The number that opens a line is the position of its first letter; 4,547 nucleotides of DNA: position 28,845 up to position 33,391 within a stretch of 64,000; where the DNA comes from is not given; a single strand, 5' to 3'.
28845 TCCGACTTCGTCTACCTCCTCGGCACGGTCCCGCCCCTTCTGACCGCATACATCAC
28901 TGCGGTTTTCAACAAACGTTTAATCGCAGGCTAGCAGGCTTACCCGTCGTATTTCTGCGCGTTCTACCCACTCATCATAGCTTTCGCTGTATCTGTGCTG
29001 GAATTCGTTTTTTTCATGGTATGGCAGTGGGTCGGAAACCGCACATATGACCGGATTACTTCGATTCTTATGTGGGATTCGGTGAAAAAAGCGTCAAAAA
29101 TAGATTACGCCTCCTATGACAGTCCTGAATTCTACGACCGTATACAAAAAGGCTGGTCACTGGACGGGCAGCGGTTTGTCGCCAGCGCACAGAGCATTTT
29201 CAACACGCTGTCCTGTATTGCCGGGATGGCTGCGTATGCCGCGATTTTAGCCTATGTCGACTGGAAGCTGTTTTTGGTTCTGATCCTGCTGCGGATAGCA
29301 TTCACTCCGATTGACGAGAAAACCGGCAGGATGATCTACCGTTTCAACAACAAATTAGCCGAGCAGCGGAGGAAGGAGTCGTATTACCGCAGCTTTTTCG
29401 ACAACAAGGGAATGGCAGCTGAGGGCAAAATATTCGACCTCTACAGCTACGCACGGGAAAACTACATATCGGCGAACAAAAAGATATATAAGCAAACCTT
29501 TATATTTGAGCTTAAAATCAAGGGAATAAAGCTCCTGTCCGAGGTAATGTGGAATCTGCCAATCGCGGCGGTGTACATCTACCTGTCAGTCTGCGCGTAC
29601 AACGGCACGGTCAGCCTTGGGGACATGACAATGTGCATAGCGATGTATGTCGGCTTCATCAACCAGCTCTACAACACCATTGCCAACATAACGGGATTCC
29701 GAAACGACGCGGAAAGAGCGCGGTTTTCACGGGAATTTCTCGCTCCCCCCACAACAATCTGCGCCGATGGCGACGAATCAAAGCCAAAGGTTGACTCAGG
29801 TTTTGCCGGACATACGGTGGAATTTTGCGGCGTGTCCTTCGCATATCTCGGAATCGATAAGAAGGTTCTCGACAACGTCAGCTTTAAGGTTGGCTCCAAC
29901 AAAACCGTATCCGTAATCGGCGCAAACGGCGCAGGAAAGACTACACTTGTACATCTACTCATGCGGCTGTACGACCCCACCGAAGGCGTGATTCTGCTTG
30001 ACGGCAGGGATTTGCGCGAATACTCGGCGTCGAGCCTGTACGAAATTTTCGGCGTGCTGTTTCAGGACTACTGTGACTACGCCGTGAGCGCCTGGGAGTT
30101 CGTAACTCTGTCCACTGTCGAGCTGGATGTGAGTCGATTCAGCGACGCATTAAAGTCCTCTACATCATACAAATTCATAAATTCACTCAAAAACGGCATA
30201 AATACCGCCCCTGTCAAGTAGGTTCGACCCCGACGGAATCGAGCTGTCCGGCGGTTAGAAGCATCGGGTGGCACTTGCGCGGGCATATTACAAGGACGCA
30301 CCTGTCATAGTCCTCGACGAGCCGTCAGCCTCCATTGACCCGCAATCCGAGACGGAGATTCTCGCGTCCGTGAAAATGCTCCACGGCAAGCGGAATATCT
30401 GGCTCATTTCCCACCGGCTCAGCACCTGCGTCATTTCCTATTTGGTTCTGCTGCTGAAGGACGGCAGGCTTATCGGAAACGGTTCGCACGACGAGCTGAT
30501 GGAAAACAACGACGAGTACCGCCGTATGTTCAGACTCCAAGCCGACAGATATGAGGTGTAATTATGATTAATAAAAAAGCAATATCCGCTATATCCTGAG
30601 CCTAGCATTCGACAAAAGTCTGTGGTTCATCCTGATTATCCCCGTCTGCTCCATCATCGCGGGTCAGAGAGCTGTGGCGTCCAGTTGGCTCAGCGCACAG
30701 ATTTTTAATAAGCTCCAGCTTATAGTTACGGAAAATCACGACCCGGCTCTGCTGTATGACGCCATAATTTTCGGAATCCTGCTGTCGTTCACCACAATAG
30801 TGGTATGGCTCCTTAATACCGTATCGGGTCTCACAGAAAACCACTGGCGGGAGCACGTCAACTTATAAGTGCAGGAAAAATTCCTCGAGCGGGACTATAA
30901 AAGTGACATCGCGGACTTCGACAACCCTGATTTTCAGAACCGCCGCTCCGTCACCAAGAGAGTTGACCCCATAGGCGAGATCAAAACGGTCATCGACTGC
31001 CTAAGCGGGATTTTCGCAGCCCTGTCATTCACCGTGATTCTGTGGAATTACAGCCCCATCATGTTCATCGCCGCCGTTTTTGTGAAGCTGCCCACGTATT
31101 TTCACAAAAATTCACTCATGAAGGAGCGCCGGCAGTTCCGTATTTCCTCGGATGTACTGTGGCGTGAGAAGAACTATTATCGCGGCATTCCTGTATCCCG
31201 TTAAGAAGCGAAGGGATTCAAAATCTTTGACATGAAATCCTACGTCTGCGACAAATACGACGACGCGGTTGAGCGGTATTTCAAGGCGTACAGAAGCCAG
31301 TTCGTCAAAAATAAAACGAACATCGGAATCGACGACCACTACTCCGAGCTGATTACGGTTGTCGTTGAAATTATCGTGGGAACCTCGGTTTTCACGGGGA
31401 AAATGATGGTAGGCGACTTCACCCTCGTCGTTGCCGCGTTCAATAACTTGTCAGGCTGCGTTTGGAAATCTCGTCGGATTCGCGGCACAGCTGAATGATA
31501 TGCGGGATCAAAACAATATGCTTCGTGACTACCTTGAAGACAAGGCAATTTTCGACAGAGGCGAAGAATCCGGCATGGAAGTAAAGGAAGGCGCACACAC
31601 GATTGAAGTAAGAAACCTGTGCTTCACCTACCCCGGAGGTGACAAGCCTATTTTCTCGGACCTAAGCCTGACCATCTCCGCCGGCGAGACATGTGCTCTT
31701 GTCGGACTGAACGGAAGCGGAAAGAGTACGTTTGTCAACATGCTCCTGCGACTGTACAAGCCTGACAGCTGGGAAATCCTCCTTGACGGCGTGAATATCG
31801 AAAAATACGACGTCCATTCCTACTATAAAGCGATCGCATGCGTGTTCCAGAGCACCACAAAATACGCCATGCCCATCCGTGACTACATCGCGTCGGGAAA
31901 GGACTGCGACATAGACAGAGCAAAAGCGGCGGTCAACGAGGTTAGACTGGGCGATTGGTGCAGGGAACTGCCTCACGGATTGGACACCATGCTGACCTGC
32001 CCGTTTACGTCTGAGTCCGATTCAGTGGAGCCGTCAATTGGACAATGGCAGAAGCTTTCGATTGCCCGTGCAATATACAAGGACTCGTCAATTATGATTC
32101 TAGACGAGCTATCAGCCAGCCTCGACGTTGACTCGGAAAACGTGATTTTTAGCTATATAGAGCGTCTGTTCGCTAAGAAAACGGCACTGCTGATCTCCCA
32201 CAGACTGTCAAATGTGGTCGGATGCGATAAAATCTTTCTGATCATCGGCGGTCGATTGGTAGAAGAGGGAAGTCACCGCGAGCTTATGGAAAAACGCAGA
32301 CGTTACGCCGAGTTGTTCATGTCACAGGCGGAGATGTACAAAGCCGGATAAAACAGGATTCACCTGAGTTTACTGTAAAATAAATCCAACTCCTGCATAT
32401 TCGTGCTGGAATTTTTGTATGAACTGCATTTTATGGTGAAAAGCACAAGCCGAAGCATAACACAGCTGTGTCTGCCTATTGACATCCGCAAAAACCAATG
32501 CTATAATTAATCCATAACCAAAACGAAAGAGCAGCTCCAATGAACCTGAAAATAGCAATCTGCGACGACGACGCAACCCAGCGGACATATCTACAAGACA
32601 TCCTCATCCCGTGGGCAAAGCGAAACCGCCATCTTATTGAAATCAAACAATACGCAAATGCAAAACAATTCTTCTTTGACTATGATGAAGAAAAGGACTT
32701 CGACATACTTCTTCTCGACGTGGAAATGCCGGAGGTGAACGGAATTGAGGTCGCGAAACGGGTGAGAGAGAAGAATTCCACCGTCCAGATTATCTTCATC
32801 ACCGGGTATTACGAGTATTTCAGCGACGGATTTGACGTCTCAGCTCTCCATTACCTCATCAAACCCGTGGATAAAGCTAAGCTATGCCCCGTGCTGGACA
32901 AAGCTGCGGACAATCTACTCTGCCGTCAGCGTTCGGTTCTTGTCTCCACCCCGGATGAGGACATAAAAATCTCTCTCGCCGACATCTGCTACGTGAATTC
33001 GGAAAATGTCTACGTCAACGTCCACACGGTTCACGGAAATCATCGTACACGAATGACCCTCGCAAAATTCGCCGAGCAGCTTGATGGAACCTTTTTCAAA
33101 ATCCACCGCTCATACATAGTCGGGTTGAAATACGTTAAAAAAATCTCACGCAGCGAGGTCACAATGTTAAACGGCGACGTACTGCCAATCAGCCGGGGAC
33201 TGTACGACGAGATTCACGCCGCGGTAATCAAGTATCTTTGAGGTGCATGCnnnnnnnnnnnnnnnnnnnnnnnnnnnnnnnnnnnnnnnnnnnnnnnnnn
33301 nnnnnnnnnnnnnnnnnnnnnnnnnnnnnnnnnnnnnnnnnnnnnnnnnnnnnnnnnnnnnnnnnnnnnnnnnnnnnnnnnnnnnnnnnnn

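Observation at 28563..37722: Composite locus: sORF, decayed ABC pair, LytTR regulator, sensor-less AgrC-type kinase, and an intact ABC pair behind LytTR-type repeats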

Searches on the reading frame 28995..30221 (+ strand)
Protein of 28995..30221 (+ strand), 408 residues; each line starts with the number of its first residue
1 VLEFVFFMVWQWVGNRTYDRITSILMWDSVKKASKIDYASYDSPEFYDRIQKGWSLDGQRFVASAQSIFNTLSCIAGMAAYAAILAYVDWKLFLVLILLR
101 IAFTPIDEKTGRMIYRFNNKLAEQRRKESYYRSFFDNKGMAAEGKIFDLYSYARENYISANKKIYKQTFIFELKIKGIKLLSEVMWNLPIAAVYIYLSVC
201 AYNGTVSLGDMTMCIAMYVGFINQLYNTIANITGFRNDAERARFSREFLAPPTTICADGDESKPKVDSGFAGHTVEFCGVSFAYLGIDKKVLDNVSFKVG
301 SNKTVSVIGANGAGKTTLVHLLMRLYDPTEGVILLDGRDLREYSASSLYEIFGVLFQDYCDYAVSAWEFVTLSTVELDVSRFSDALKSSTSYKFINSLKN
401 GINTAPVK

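Call 5: search_protein_families(library=pfam, proteins=[window:28995-30221:+], max_evalue=0.01)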
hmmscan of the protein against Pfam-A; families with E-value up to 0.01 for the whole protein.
window:28995-30221:+ (408 aa): 4 families
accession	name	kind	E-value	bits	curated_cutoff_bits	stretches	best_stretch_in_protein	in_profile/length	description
PF00005.33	ABC_tran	-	2.6e-15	57.7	25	1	292-368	1-78/137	ABC transporter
PF06414.18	Zeta_toxin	-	0.0011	18.9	22.3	1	305-343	19-57/199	Zeta toxin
PF13191.12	AAA_16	-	0.0019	19.2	32.6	1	303-375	25-102/167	AAA ATPase domain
PF13173.12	AAA_14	-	0.0084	16.6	27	0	302-348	2-48/129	AAA domain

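Call 33: find_homologous_proteins(query=window:28995-30221:+, max_evalue=1e-10)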
Query window:28995-30221:+ (408 aa): 3021 proteins with E <= 1e-10 among 8000 candidates; the best 120 are listed.
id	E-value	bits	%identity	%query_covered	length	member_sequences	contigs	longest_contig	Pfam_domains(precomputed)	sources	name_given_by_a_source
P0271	5.3e-272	919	100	100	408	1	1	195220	PF00005.34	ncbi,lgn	-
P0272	3.9e-161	554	60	99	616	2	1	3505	PF00005.34,PF13304.13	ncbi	-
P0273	1.6e-158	546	59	98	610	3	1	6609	PF00005.34,PF13304.13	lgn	-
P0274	2.7e-158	545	57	99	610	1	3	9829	PF00005.34,PF02463.26,PF13304.13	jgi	-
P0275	5.1e-158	544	59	99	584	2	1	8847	PF00005.34,PF02463.26,PF13304.13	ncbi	-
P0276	2.4e-157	542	59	98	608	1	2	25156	PF00005.34,PF13304.13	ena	-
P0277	3.9e-157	541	59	99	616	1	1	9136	PF00005.34,PF13304.13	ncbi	-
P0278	1.8e-156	539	58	99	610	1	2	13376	PF00005.34,PF13304.13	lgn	-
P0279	2.7e-156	538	58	99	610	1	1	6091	PF00005.34,PF13304.13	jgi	-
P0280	2.6e-155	535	59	98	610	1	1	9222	PF00005.34,PF13304.13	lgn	-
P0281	6.1e-155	534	58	98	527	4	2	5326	PF00005.34,PF02463.26,PF13304.13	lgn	-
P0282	1.2e-154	533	57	98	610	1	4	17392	PF00005.34,PF02463.26,PF13304.13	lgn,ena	-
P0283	7.5e-154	530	58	97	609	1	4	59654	PF00005.34,PF13304.13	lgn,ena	-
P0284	2.0e-153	529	58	99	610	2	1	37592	PF00005.34,PF13304.13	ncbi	-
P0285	3.1e-153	528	57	98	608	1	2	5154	PF00005.34,PF02463.26,PF13304.13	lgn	-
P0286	4.1e-152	525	56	99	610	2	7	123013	PF00005.34,PF13304.13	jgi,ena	-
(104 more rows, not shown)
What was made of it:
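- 28734..30561 (+): ABC exporter pseudogene 1 (fused TMD-NBD), with at least 3 lesions. Intact homologues are about 610 aa and at most 60% identical (call 33).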

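Call 34: find_encoding_contigs(protein=P0283, flank=7000, max_places=2)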
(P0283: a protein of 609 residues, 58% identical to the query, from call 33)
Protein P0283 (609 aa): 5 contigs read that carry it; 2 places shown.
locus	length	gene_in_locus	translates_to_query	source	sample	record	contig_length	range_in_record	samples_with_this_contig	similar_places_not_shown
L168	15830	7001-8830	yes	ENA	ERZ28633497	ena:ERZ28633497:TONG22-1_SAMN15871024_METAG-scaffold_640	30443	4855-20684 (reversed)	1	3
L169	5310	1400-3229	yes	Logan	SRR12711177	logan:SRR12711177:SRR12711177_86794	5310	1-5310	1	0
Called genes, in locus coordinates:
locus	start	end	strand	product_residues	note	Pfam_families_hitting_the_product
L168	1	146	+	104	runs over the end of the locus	PF20124:DUF6514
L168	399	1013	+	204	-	PF04542:Sigma70_r2, PF08281:Sigma70_r4_2, PF04545:Sigma70_r4 (weak)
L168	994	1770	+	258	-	PF14285:DUF4367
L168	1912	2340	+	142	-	-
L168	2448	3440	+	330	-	-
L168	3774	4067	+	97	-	-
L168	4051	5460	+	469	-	PF04055:Radical_SAM, PF13353:Fer4_12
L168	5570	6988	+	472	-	PF04055:Radical_SAM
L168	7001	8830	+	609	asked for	PF00005:ABC_tran, PF13304:AAA_21 (faint)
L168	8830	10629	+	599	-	PF00664:ABC_membrane (faint), PF00005:ABC_tran, PF02463:SMC_N (faint)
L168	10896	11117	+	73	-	PF13560:HTH_31, PF12844:HTH_19 (weak), PF01381:HTH_3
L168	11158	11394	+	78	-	PF20124:DUF6514 (weak)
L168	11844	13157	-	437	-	PF14284:PcfJ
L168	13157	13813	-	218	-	PF14058:PcfK (weak)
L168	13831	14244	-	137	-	-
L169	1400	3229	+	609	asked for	PF00005:ABC_tran, PF13304:AAA_21 (faint)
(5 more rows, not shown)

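Call 35: find_encoding_contigs(protein=P0286, flank=7000, max_places=2)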
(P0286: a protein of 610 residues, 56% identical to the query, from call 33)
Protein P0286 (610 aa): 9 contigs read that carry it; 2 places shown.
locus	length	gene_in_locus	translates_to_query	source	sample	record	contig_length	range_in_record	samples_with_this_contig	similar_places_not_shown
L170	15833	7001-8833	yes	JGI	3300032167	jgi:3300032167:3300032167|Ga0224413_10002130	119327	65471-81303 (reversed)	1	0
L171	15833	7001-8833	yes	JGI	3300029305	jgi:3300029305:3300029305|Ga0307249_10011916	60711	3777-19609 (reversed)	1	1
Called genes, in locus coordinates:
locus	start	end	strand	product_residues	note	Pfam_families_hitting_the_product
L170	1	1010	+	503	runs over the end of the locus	-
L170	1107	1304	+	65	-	-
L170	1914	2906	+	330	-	-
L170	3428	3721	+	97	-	-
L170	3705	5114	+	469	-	PF04055:Radical_SAM, PF13353:Fer4_12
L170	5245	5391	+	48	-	-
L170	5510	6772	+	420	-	PF04055:Radical_SAM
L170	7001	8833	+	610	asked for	PF00005:ABC_tran, PF13304:AAA_21 (faint)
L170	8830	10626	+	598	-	PF00005:ABC_tran, PF02463:SMC_N (faint)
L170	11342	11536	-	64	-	-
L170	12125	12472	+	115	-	-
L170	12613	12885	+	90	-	PF16902:FokI_D3 (weak)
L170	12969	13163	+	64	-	-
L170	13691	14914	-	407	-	PF06898:YqfD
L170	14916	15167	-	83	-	-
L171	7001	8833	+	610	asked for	PF00005:ABC_tran, PF13304:AAA_21 (faint)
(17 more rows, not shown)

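Call 36: find_encoding_contigs(protein=P0276, flank=7000, max_places=2)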
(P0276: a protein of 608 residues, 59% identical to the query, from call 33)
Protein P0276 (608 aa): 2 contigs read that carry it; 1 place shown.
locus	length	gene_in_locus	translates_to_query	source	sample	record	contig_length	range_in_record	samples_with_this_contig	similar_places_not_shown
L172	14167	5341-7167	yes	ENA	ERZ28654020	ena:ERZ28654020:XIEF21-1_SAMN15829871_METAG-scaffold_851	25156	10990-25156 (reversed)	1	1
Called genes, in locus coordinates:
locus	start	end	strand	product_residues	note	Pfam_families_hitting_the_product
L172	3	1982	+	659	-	?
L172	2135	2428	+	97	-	-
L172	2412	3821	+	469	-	PF04055:Radical_SAM, PF13353:Fer4_12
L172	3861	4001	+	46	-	-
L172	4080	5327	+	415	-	PF04055:Radical_SAM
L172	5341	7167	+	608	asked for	PF00005:ABC_tran, PF13304:AAA_21 (faint)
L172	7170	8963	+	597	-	PF02463:SMC_N (faint), PF00005:ABC_tran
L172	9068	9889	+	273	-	PF22435:MRM3-like_sub_bind, PF22655:SpoU_sub_bind_like, PF00588:SpoU_methylase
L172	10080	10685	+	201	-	PF00717:Peptidase_S24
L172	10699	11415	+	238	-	-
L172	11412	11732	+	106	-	-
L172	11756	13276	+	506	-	PF00817:IMS, PF11799:IMS_C (weak)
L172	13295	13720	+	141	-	PF08863:YolD (weak)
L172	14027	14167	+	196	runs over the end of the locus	-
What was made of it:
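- Tried and rejected: Its relatives lie in radical-SAM clusters (calls 33-36).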

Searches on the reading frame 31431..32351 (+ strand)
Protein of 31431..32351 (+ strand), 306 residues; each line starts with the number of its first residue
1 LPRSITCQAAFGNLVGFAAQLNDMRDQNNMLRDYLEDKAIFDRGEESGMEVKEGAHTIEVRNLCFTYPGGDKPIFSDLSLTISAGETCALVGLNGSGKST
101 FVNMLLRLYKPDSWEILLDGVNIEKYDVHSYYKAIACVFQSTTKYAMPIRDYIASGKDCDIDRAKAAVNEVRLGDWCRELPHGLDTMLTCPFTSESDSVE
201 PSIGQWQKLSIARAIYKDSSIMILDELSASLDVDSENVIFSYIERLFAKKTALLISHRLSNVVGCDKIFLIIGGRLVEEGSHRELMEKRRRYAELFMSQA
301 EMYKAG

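Call 5: search_protein_families(library=pfam, proteins=[window:31431-32351:+], max_evalue=0.01)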
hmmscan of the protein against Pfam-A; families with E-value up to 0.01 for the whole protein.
window:31431-32351:+ (306 aa): 3 families
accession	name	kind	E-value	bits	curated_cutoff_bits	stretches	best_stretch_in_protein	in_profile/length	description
PF00005.33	ABC_tran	-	1.7e-23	84.2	25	1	76-227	2-135/137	ABC transporter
PF02463.25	SMC_N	-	1.5e-06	28.3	40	0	211-269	151-209/220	RecF/RecN/SMC N terminal domain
PF13555.12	AAA_29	-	0.0021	18.2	27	1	78-111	15-48/61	P-loop containing region of AAA domain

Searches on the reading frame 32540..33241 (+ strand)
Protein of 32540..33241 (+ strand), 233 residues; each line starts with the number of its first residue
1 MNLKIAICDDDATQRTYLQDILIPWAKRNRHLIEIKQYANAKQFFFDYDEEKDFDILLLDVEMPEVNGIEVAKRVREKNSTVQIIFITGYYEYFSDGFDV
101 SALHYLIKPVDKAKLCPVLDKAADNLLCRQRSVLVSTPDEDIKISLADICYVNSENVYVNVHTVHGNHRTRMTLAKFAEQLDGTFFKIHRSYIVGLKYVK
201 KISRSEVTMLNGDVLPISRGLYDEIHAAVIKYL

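Call 5: search_protein_families(library=pfam, proteins=[window:32540-33241:+], max_evalue=0.01)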
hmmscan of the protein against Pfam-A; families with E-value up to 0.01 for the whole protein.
window:32540-33241:+ (233 aa): 2 families
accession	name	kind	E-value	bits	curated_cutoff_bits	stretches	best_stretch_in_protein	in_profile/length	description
PF04397.21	LytTR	-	1.9e-20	73.3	22.6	1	142-227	4-95/98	LytTr DNA-binding domain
PF00072.30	Response_reg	-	1.9e-18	67.1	30.2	1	5-116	1-107/111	Response regulator receiver domain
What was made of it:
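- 32540..33241 (+): LytTR-family response regulator, 233 aa, with canonical acidic pocket, D60 and K108. Pfam Response_reg plus LytTR (call 5).
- On HPK10 (AgrC/ComD-type) histidine kinases: Regulator at 32540-33241 with Response_reg plus LytTR (call 5).
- Checked: Response regulator, 32540-33241: Response_reg (E = 1.9e-18) plus LytTR (E = 1.9e-20) (call 5).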

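Call 6: search_protein_families(library=ncbifam, proteins=[window:32540-33241:+], max_evalue=0.01)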
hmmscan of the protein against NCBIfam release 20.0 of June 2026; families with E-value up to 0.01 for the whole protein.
window:32540-33241:+ (233 aa): 82 families (the best 25 are shown)
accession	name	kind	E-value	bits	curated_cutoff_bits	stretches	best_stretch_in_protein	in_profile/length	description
NF008677.0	PRK11697.1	equivalog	6.6e-23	81.3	246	1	3-226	2-232/238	two-component system response regulator BtsR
NF010684.1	PRK14084.1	equivalog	3.7e-18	66.2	375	2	5-126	3-119/254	response regulator transcription factor LytR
NF051850.1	RespRegRprY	equivalog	3.9e-12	46.1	370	1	2-116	4-113/234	response regulator transcription factor RprY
NF046022.1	RespRegCpdRBruc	equivalog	8.2e-12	45.2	180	1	4-90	3-82/120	cell cycle two-component system response regulator CpdR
NF007689.0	PRK10365.1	equivalog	3.8e-11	42.4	760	1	2-123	5-121/441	sigma-54-dependent response regulator transcription factor ZraR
NF006900.1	PRK09390.1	equivalog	1.1e-10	41.4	255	1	4-126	6-123/203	response regulator FixJ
NF046049.1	quorum_RR_AgrA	equivalog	1.7e-10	40.8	400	1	3-206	1-217/238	quorum-sensing response regulator AgrA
NF008469.0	PRK11361.1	equivalog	3.4e-10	39.2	714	1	4-122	6-119/461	acetoacetate metabolism transcriptional regulator AtoC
NF040749.1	tetrathio_RR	equivalog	7.1e-10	38.9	290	1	35-125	26-117/191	tetrathionate respiration response regulator TtrR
NF007005.1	PRK09468.1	equivalog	2.7e-09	36.8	331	1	3-139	4-131/237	osmolarity response regulator transcription factor OmpR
NF008034.0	PRK10766.1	equivalog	3.9e-09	36.3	275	1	1-134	1-124/231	two-component system response regulator TorR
TIGR01818.1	ntrC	equivalog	6.6e-09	35.1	558.6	1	5-127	1-118/463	nitrogen regulation protein NR(I)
NF041733.1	resp_reg_CseB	equivalog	8.8e-09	35.1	350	1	49-117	40-109/228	two-component system response regulator CseB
NF007135.0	PRK09581.1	equivalog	1.8e-08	33.7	474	1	50-116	43-113/457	PleD family two-component system response regulator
NF053854.1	RespRegPhoBBctds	equivalog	4.2e-08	32.8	270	1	51-111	39-103/225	two-component system response regulator PhoB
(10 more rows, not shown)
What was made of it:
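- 32540..33241 (+): NCBIfam best hits BtsR, LytR and AgrA all fall far below their cut-offs (call 6).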

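Call 59: list_cluster_members(proteins=[P0001, window:32540-33241:+, window:35887-37722:+])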
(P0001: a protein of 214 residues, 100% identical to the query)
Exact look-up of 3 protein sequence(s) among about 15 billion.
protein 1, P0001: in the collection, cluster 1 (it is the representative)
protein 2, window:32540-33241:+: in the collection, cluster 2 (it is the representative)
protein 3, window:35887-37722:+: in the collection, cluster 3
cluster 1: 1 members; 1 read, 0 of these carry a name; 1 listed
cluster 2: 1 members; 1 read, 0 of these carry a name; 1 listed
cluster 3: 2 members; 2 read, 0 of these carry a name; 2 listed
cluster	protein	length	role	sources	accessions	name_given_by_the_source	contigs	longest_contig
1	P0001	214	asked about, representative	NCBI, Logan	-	-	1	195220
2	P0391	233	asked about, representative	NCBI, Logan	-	-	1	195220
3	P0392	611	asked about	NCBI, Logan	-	-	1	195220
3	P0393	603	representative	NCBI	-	-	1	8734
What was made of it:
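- Tried and rejected: None on record (call 59).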
